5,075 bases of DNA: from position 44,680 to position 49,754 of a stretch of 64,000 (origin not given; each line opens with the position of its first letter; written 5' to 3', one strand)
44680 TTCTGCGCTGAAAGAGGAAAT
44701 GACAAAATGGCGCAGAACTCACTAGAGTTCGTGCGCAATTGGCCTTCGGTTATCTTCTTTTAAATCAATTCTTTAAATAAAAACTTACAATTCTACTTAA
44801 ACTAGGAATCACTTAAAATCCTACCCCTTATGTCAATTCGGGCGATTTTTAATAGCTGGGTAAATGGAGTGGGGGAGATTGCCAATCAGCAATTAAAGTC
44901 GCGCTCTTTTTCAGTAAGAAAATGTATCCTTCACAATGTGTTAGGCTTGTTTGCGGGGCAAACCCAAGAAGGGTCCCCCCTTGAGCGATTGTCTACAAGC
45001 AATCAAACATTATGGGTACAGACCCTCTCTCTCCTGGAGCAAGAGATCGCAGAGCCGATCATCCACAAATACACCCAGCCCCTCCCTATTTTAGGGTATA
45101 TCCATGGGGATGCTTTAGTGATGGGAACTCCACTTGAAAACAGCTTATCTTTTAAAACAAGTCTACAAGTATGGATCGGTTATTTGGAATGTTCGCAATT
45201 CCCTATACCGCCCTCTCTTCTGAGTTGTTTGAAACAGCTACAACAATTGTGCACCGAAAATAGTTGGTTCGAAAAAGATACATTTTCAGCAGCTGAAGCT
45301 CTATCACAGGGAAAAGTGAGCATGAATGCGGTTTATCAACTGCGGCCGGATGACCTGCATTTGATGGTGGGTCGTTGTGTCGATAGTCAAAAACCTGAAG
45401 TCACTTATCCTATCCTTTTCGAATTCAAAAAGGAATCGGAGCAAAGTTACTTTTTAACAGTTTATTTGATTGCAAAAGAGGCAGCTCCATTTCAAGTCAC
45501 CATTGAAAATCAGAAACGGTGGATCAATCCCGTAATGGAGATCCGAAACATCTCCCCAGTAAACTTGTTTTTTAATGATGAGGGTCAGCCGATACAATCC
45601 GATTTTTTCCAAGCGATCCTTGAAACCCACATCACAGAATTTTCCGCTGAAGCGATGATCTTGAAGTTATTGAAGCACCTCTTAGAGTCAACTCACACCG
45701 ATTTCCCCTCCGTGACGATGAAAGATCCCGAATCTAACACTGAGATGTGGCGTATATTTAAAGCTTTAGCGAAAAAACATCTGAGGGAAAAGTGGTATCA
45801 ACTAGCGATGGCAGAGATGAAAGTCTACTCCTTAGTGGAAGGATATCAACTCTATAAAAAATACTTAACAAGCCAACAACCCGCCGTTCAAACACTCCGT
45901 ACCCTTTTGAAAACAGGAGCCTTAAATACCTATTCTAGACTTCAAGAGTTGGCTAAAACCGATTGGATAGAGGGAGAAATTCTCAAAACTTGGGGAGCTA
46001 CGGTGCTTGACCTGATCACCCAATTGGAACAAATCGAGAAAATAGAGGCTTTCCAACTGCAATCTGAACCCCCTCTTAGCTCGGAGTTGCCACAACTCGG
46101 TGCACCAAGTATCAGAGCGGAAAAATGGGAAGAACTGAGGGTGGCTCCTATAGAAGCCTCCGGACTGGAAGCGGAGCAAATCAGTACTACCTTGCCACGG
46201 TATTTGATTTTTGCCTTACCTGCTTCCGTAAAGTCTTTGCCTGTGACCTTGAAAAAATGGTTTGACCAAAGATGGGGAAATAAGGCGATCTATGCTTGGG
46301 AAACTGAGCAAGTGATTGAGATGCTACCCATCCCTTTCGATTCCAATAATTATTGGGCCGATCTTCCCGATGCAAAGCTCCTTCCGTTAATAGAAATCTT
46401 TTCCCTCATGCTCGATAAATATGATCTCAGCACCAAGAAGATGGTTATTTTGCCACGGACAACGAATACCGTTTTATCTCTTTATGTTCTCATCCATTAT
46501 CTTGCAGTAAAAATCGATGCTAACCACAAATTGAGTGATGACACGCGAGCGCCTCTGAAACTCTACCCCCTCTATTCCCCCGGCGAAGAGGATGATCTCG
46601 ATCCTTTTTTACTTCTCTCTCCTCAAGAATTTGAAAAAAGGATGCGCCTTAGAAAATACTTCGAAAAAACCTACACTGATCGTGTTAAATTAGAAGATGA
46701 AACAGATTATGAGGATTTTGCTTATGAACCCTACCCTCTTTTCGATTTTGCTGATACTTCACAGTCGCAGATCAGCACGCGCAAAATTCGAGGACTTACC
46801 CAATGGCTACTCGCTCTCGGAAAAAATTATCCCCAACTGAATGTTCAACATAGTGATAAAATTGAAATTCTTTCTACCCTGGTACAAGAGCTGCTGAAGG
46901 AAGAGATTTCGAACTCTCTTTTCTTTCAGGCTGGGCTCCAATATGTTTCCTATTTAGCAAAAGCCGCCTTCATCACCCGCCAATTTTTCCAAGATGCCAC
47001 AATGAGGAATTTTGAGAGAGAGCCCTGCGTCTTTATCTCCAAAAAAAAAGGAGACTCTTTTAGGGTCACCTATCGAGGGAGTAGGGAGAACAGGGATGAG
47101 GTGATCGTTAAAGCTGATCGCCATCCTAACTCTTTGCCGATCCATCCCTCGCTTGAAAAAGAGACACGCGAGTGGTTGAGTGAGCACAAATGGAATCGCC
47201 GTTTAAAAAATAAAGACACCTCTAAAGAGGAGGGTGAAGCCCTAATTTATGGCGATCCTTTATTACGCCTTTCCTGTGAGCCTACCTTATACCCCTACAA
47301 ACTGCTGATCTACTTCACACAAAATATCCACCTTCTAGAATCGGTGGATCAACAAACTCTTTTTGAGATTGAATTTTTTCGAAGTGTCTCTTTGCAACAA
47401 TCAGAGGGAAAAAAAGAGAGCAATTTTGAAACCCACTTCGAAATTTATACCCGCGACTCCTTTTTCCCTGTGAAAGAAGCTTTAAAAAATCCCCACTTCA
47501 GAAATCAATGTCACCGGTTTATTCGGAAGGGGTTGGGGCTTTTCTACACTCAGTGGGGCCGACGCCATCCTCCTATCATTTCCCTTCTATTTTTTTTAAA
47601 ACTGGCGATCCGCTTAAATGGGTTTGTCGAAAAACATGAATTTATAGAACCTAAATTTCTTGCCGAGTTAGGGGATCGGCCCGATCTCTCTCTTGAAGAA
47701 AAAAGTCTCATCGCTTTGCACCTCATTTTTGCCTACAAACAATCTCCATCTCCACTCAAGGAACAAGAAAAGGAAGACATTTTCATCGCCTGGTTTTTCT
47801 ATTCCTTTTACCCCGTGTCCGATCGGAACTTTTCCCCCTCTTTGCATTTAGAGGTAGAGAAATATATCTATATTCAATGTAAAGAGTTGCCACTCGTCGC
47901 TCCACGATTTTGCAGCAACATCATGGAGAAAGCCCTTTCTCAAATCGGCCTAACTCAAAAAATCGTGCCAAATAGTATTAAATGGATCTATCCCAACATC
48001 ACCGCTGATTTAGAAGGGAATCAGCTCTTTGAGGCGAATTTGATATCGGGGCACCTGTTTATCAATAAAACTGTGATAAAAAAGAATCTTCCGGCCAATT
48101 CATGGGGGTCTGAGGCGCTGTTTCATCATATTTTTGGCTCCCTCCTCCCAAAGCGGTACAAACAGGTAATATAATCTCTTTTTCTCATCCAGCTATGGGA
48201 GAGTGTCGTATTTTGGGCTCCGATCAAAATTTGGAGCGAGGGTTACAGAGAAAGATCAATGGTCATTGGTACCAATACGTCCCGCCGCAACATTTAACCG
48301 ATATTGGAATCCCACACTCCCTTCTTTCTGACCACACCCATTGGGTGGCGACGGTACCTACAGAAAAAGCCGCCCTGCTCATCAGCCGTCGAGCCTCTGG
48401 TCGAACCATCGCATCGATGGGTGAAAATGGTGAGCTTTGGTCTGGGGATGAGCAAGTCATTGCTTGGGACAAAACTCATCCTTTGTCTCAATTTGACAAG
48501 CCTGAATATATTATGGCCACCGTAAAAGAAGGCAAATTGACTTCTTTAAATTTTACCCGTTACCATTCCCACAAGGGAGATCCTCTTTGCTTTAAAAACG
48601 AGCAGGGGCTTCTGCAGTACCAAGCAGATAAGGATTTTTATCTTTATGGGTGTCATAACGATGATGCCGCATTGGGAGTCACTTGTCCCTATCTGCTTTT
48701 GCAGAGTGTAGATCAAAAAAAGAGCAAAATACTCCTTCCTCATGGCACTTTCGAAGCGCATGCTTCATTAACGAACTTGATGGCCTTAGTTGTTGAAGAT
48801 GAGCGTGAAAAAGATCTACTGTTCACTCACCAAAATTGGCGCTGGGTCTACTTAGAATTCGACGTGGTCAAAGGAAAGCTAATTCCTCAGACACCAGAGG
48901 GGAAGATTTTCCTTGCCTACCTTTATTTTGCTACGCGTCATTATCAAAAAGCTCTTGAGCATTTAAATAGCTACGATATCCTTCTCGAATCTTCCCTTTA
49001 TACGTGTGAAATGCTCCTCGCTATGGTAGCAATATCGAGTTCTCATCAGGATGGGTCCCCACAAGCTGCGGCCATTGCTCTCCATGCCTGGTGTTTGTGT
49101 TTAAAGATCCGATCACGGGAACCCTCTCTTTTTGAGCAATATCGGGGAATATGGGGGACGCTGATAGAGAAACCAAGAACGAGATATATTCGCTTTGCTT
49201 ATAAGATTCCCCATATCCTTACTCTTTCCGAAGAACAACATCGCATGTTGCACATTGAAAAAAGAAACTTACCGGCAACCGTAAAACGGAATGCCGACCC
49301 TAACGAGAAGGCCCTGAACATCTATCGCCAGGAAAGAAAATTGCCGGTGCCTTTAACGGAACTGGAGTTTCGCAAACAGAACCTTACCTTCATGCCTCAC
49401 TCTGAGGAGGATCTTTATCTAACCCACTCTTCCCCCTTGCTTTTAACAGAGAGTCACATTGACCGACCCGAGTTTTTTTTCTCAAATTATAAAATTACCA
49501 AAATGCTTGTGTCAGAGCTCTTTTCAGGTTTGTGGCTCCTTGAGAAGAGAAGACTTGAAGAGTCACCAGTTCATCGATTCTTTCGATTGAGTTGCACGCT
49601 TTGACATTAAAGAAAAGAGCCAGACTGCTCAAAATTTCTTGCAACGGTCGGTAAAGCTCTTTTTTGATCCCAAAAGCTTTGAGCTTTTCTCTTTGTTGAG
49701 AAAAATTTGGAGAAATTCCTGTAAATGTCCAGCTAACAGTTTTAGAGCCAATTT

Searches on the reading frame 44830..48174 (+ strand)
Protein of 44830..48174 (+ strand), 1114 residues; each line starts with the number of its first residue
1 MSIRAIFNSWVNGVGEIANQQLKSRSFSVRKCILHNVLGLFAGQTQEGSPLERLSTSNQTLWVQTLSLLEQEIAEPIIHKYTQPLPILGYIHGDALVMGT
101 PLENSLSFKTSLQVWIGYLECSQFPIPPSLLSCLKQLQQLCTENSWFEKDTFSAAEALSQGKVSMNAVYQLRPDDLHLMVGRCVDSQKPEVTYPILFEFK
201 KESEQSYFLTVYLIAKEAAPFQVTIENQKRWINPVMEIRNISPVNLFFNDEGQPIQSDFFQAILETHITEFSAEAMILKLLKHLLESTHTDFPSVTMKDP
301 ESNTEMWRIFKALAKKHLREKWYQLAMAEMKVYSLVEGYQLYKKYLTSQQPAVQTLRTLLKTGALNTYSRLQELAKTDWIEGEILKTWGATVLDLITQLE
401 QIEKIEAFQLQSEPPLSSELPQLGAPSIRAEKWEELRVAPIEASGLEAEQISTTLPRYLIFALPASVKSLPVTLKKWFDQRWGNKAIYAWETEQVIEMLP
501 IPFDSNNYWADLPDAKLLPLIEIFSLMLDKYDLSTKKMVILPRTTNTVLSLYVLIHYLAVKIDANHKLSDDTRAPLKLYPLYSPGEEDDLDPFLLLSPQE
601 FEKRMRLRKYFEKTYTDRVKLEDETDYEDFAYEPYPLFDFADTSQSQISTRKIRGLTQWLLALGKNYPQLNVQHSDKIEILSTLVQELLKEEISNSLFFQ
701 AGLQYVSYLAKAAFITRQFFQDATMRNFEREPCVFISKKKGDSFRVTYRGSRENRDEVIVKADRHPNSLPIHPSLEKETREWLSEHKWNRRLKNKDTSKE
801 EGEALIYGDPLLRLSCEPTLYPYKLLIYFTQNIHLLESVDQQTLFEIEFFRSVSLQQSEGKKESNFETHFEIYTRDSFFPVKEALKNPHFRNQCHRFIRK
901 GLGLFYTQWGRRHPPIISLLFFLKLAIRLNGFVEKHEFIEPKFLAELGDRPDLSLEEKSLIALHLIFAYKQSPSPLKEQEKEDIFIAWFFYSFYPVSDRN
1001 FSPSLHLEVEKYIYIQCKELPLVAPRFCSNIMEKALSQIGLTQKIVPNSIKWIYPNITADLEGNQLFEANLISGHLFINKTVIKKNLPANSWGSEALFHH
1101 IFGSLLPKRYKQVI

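Call 6: search_protein_families(library=pfam, max_evalue=1, proteins=[window:44830-48174:+])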
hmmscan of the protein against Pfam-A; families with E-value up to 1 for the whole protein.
window:44830-48174:+ (1114 aa): 1 family
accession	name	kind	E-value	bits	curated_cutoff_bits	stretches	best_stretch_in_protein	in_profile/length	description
PF01017.26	STAT_alpha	-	0.21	12.1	27.5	1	606-693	6-94/167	STAT transcription factor, coiled-coil domain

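Call 55: find_encoding_contigs(protein=window:44830-48171:+, flank=2000, max_places=5)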
Protein window:44830-48171:+ (1114 aa): no gene with exactly this product is on record in the collection.

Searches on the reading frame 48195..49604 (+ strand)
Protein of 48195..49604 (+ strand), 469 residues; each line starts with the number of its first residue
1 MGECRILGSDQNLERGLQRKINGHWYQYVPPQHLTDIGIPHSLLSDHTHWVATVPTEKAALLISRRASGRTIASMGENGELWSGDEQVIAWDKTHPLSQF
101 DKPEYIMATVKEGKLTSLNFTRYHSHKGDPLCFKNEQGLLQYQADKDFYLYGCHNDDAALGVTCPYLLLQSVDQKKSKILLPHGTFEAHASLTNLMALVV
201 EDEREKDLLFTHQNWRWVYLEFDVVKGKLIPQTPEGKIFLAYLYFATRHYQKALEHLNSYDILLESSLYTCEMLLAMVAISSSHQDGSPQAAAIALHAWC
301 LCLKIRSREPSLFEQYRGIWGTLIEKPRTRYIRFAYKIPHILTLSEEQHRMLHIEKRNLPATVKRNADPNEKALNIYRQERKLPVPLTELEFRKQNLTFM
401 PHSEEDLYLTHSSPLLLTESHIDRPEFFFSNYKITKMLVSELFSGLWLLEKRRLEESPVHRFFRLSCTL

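Call 30: search_protein_families(library=ncbifam, max_evalue=0.00001, proteins=[window:48195-49604:+])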
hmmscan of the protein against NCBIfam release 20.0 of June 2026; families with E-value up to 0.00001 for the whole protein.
window:48195-49604:+ (469 aa): 0 families

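Call 54: search_protein_families(library=pfam, max_evalue=0.01, proteins=[window:48195-49604:+])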
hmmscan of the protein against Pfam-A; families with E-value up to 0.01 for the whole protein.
window:48195-49604:+ (469 aa): 1 family
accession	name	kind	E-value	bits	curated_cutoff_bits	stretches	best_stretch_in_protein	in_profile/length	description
PF12895.13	ANAPC3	-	0.0097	16.6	27.2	0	231-280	20-67/82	Anaphase-promoting complex, cyclosome, subunit 3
